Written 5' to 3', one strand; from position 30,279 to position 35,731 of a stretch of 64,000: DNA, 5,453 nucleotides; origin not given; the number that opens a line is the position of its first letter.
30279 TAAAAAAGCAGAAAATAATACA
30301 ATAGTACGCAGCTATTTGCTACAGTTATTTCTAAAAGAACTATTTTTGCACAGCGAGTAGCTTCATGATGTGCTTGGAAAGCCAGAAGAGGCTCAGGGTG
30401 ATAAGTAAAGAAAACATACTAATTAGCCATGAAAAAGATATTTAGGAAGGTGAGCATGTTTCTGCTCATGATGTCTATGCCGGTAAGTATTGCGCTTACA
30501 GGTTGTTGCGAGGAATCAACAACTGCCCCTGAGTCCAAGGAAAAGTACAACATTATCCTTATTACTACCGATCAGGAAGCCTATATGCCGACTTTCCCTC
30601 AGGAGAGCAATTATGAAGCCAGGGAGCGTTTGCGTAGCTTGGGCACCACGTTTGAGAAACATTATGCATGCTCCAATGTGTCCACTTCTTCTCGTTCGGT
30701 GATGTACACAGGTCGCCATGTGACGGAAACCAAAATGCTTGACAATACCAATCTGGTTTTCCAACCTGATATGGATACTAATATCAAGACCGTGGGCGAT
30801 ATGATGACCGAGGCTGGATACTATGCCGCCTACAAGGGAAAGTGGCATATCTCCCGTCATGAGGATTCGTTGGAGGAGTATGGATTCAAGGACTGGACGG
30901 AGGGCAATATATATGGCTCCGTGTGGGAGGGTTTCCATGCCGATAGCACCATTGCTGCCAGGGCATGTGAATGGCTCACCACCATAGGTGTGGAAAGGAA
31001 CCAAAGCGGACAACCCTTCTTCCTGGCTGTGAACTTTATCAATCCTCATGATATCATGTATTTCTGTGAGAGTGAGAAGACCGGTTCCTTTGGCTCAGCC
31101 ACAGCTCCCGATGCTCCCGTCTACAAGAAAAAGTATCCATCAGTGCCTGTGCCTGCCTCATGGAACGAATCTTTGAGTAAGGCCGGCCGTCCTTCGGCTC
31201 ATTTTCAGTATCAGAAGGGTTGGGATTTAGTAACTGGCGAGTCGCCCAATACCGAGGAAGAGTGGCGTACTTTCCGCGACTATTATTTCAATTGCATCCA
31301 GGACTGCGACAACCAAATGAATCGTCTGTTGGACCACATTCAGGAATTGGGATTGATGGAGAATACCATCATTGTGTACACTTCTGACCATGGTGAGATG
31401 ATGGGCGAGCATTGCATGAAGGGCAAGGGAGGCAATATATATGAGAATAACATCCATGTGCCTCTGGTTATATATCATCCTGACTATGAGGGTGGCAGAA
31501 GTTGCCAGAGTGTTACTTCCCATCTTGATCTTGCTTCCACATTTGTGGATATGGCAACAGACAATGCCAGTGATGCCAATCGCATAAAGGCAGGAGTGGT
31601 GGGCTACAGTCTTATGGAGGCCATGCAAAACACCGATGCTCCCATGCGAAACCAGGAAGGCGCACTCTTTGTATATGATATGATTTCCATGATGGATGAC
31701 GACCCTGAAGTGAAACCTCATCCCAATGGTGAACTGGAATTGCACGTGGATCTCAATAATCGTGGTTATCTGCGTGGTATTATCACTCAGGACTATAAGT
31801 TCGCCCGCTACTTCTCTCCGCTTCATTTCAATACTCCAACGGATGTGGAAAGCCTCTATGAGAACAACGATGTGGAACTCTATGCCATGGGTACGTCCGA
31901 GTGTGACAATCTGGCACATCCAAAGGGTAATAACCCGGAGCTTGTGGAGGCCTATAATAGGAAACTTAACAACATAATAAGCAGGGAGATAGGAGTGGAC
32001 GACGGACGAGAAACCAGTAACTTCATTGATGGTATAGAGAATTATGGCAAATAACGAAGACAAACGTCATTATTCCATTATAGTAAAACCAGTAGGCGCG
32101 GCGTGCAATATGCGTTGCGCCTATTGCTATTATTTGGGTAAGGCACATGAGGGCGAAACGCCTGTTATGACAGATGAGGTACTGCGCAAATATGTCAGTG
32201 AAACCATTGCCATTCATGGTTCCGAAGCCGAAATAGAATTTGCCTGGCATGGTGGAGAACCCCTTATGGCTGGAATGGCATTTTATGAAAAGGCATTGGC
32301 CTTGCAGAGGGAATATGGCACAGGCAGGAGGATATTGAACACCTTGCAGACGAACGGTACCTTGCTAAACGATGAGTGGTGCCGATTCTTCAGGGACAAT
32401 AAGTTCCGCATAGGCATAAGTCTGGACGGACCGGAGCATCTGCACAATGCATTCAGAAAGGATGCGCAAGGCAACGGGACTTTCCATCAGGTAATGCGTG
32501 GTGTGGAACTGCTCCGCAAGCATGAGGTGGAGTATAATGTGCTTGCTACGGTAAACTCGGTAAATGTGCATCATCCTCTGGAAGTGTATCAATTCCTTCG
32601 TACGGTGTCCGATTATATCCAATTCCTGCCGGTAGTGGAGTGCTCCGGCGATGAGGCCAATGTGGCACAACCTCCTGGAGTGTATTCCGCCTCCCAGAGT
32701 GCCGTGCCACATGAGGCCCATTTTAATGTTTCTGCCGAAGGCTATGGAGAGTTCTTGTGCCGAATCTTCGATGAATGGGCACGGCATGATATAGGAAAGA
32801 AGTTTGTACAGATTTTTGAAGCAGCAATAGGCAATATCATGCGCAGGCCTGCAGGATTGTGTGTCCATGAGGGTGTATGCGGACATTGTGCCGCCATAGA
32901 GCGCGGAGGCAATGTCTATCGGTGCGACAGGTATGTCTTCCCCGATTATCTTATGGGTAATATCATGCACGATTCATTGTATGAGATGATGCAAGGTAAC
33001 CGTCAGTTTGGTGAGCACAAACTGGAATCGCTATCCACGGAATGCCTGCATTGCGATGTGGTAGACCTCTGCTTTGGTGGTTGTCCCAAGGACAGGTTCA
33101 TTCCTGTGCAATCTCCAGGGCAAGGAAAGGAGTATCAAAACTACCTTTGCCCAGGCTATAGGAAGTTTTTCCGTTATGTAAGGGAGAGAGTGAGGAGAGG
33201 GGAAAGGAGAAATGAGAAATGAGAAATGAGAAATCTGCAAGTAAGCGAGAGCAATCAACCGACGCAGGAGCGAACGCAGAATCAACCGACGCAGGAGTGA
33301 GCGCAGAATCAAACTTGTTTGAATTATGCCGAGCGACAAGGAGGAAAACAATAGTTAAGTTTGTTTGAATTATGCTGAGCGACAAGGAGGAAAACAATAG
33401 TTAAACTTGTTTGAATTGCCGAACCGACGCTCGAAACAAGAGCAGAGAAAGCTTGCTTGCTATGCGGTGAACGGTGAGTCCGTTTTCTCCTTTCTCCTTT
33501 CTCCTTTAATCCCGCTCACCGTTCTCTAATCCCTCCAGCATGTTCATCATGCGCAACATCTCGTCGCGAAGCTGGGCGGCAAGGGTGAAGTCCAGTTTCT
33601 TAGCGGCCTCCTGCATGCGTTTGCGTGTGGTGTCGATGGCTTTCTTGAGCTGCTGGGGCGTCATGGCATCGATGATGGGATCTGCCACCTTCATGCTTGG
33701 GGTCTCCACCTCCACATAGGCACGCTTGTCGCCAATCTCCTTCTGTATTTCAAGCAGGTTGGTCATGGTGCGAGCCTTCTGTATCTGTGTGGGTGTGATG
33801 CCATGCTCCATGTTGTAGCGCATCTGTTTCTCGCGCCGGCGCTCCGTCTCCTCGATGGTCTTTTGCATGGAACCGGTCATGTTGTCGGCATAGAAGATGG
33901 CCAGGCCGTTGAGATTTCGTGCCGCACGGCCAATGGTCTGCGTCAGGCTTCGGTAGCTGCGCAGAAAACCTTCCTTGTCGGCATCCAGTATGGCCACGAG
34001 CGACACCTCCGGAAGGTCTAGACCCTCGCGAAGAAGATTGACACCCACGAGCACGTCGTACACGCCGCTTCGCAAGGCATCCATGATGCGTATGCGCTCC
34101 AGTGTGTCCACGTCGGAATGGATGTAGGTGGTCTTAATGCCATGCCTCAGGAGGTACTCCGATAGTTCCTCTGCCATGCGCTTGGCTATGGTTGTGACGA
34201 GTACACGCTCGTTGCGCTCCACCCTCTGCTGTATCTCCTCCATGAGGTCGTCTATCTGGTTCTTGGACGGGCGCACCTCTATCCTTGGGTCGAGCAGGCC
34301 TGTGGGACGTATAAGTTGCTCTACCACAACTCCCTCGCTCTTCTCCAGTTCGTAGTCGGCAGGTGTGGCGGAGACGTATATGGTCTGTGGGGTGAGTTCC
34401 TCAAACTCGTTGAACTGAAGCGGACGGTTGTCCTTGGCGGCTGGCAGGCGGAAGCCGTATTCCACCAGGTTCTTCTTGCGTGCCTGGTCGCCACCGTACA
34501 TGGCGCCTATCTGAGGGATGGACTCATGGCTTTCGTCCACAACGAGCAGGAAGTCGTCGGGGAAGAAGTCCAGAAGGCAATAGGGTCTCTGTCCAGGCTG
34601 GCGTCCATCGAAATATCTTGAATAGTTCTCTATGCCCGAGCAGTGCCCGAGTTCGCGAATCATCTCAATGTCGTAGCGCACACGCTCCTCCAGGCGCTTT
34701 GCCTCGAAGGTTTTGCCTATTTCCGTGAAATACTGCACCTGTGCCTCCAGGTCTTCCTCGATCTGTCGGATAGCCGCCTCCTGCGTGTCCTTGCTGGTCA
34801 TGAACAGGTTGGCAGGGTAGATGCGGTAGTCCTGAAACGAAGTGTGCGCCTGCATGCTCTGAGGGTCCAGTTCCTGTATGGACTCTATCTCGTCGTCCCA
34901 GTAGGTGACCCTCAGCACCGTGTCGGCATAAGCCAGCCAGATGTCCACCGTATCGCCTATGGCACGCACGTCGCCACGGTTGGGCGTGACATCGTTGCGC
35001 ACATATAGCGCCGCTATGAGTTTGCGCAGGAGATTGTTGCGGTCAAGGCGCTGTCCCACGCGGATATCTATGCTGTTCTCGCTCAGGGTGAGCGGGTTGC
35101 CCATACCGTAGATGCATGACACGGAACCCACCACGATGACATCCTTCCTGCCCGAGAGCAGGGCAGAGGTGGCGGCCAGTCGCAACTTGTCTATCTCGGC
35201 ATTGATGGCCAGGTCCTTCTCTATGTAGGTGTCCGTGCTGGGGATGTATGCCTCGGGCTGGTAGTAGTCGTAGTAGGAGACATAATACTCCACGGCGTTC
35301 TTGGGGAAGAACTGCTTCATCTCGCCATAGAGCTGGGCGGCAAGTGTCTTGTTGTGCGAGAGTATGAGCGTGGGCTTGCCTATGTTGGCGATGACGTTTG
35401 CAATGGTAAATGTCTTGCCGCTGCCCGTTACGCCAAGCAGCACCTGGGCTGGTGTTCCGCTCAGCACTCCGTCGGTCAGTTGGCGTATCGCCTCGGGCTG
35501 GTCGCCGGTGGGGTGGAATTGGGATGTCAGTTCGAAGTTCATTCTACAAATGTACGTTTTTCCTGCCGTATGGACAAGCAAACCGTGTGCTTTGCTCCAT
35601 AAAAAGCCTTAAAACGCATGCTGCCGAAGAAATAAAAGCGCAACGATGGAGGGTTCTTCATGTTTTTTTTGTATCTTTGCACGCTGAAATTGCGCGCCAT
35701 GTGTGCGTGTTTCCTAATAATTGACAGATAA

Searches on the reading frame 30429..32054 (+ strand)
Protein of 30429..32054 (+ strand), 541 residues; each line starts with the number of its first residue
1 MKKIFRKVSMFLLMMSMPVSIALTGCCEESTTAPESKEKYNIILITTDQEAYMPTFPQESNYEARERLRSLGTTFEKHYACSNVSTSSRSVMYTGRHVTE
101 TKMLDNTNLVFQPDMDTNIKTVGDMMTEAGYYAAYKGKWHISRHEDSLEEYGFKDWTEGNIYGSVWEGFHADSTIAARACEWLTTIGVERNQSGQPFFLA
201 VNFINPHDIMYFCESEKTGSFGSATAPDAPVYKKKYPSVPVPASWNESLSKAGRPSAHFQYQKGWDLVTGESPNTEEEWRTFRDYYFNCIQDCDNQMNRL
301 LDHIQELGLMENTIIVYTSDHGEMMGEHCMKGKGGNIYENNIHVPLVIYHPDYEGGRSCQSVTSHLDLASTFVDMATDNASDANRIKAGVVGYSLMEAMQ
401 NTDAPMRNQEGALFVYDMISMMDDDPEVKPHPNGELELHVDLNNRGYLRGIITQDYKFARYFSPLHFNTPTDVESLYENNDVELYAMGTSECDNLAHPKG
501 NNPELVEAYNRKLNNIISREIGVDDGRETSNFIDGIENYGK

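Call 11: search_protein_families(library=pfam, proteins=[window:30429-32054:+], max_evalue=0.001)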
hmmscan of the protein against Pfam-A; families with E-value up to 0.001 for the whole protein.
window:30429-32054:+ (541 aa): 2 families
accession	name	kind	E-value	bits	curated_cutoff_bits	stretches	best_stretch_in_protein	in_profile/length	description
PF00884.28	Sulfatase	-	2.1e-36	126.2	25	1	41-376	2-299/301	Sulfatase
PF02995.22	DUF229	-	1.9e-06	27.3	25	1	281-330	301-350/496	Protein of unknown function (DUF229)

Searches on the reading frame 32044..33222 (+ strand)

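Call 11: search_protein_families(library=pfam, proteins=[window:32044-33222:+], max_evalue=0.001)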
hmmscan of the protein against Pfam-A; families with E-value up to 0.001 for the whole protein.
window:32044-33222:+ (392 aa): 2 families
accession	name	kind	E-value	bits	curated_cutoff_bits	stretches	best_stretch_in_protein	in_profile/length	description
PF04055.27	Radical_SAM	-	2.8e-18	67.1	29.5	1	18-185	4-166/166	Radical SAM superfamily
PF13186.11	SPASM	-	6.5e-05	23.6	21.5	1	282-338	7-67/67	Iron-sulfur cluster-binding domain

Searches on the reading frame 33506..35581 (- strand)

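Call 29: search_protein_families(library=pfam, proteins=[window:33506-35581:-])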
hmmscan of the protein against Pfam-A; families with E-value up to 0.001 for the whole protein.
window:33506-35581:- (691 aa): 6 families
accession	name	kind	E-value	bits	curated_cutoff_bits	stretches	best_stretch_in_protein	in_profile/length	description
PF17757.6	UvrB_inter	-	5.1e-26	91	22.9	1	171-260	1-91/91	UvrB interaction domain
PF12344.14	UvrB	-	4.3e-21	74.9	27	1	563-603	1-41/43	Ultra-violet resistance protein B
PF00271.37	Helicase_C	-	2.3e-20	73.3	23.5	1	443-556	3-109/110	Helicase conserved C-terminal domain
PF04851.21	ResIII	-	4.2e-10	40.2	22.5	1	24-98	4-83/164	Type III restriction enzyme, res subunit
PF02151.25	UVR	-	4.9e-06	26.6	21.5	1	646-676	1-31/36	UvrB/uvrC motif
PF00270.35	DEAD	-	3.6e-05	24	26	1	28-97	4-74/167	DEAD/DEAH box helicase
